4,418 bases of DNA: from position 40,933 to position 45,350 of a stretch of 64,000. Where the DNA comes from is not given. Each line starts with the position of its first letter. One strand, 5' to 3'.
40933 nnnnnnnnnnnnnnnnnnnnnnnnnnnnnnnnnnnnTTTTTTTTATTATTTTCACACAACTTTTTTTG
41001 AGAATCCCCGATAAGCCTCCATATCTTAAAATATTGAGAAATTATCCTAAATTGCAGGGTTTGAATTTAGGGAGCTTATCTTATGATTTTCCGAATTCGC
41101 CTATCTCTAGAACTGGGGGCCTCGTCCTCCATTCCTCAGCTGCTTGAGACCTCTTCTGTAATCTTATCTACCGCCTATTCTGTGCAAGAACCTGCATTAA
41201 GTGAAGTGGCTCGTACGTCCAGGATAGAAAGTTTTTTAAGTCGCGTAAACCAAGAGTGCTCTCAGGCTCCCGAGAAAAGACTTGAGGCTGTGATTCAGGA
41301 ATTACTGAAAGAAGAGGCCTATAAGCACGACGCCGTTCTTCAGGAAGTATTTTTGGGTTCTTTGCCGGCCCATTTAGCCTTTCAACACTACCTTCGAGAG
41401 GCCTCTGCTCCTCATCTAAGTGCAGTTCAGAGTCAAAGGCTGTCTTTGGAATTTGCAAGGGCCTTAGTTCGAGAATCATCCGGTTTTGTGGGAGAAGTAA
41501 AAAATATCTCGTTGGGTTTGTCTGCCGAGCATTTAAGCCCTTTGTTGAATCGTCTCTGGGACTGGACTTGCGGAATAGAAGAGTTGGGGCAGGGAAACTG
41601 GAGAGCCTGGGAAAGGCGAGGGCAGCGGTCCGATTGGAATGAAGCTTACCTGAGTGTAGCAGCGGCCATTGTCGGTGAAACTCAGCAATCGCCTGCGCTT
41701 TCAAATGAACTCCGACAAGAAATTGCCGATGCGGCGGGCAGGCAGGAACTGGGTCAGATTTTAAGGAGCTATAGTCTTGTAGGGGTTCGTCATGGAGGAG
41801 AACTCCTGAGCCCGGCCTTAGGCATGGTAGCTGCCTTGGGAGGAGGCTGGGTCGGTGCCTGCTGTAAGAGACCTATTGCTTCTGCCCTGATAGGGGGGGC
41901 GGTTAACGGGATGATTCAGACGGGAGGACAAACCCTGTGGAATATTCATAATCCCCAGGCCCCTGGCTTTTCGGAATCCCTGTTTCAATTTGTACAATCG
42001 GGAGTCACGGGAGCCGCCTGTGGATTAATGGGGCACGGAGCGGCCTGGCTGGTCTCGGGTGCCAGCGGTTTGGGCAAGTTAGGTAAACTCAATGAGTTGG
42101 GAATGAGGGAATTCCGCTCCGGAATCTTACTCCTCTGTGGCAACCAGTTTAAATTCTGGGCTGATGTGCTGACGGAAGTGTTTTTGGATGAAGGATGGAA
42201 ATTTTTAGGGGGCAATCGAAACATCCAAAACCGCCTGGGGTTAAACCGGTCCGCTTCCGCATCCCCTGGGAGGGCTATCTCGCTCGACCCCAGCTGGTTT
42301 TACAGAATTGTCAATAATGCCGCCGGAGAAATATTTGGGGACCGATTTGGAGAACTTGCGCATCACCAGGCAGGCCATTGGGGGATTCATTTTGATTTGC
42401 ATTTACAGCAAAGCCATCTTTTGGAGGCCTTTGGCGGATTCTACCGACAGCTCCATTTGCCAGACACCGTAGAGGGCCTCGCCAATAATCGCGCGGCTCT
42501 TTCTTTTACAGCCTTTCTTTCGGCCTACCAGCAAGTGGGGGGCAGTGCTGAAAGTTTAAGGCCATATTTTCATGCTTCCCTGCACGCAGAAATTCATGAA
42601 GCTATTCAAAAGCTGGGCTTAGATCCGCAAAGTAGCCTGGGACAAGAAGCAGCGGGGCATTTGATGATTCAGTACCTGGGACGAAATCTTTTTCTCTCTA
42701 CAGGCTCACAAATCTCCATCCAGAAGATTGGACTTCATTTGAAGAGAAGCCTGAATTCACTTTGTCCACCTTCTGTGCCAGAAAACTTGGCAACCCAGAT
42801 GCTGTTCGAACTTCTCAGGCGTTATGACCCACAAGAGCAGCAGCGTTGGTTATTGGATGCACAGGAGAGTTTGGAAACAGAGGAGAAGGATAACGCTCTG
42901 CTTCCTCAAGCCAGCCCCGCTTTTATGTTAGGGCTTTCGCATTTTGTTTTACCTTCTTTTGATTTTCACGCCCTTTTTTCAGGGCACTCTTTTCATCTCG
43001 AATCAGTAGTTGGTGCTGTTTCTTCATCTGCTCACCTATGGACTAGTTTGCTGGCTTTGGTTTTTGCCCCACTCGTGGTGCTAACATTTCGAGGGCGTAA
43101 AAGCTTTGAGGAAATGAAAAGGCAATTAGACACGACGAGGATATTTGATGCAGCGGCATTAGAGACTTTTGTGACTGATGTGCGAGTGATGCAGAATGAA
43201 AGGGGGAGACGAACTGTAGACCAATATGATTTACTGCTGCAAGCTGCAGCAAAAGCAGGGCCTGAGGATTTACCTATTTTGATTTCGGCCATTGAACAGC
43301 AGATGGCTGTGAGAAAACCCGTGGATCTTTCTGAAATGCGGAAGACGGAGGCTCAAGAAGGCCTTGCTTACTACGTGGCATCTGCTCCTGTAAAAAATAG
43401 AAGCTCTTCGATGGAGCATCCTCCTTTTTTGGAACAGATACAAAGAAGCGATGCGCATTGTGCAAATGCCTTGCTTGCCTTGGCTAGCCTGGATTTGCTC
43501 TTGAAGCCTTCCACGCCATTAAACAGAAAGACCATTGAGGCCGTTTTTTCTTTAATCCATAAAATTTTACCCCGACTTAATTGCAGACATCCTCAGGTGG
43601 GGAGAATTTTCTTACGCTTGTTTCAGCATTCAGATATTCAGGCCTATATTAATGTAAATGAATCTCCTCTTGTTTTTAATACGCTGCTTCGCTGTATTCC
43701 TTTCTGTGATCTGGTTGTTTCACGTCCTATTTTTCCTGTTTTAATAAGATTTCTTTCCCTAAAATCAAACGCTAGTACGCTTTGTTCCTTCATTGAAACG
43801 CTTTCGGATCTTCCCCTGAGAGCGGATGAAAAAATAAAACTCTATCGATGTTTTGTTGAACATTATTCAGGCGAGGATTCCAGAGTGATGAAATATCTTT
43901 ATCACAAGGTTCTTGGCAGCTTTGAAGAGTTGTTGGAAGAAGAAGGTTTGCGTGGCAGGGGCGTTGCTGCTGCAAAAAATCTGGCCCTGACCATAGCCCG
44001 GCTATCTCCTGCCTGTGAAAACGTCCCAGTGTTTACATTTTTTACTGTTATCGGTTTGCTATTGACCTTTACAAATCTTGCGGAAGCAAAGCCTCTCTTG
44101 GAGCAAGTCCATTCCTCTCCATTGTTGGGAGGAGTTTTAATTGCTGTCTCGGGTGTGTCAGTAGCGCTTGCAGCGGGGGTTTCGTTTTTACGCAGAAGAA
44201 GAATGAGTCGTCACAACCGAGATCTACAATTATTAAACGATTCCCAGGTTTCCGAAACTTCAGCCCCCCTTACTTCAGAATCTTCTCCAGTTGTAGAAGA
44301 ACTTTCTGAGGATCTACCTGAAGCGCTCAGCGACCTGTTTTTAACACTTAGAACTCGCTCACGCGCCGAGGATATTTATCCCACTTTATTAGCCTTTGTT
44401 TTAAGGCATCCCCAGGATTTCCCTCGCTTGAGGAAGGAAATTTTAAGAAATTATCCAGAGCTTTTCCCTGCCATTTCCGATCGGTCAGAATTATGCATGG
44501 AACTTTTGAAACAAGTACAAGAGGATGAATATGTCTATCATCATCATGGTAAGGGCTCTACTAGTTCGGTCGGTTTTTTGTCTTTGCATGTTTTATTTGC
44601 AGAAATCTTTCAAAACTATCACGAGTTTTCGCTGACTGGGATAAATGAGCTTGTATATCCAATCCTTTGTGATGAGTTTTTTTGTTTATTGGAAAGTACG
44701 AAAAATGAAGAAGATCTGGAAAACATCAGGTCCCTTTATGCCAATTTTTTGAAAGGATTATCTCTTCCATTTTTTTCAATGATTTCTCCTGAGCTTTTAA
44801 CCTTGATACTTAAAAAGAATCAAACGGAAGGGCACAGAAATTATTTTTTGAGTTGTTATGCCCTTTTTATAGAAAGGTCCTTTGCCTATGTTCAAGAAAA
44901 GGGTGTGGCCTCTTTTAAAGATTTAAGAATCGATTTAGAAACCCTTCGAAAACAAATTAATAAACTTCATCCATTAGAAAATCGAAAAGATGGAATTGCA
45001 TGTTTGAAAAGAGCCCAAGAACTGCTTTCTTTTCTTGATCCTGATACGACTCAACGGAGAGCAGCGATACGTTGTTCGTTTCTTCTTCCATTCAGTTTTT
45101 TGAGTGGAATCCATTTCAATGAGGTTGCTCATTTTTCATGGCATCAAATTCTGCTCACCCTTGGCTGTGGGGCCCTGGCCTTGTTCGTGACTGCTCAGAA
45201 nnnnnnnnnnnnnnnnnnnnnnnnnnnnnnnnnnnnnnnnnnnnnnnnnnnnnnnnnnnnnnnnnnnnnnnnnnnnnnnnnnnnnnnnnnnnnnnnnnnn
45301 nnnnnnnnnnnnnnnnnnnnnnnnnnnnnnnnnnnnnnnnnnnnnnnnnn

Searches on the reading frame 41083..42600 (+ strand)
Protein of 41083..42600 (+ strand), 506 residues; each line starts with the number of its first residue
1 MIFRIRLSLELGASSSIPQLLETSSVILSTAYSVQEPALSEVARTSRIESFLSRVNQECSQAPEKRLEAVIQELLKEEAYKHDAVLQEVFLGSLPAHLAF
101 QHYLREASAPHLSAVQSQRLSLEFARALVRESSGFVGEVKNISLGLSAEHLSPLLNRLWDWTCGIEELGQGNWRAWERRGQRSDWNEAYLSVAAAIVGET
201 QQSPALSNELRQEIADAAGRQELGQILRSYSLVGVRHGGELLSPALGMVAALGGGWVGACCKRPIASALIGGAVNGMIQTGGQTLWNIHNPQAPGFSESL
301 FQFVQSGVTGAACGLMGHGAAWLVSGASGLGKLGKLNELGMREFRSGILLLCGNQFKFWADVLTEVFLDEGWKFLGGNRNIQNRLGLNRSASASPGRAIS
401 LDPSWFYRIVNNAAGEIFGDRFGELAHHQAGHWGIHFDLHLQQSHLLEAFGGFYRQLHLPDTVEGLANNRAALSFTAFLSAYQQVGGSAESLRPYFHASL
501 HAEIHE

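Call 20: search_protein_families(library=pfam, proteins=[window:41083-42600:+], max_evalue=10)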
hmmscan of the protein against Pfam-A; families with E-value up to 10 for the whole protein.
window:41083-42600:+ (506 aa): 2 families
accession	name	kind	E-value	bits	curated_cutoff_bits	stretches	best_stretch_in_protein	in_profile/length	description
PF22456.1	PqqF-like_C_4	-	0.13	12.8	27.5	1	31-79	38-86/100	PQQ synthase PqqF-like, C-terminal lobe domain 4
PF06529.16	Vert_IL3-reg_TF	-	0.31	10.6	25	1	24-85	44-104/332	Vertebrate interleukin-3 regulated transcription factor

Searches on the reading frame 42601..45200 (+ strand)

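Call 20: search_protein_families(library=pfam, proteins=[window:42601-45200:+], max_evalue=10)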
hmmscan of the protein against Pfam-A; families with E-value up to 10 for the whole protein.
window:42601-45200:+ (866 aa): 1 family
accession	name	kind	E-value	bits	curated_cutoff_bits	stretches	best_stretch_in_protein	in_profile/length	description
PF24420.1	DUF7551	-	0.32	11.4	52.6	0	65-97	51-83/187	Domain of unknown function (DUF7551)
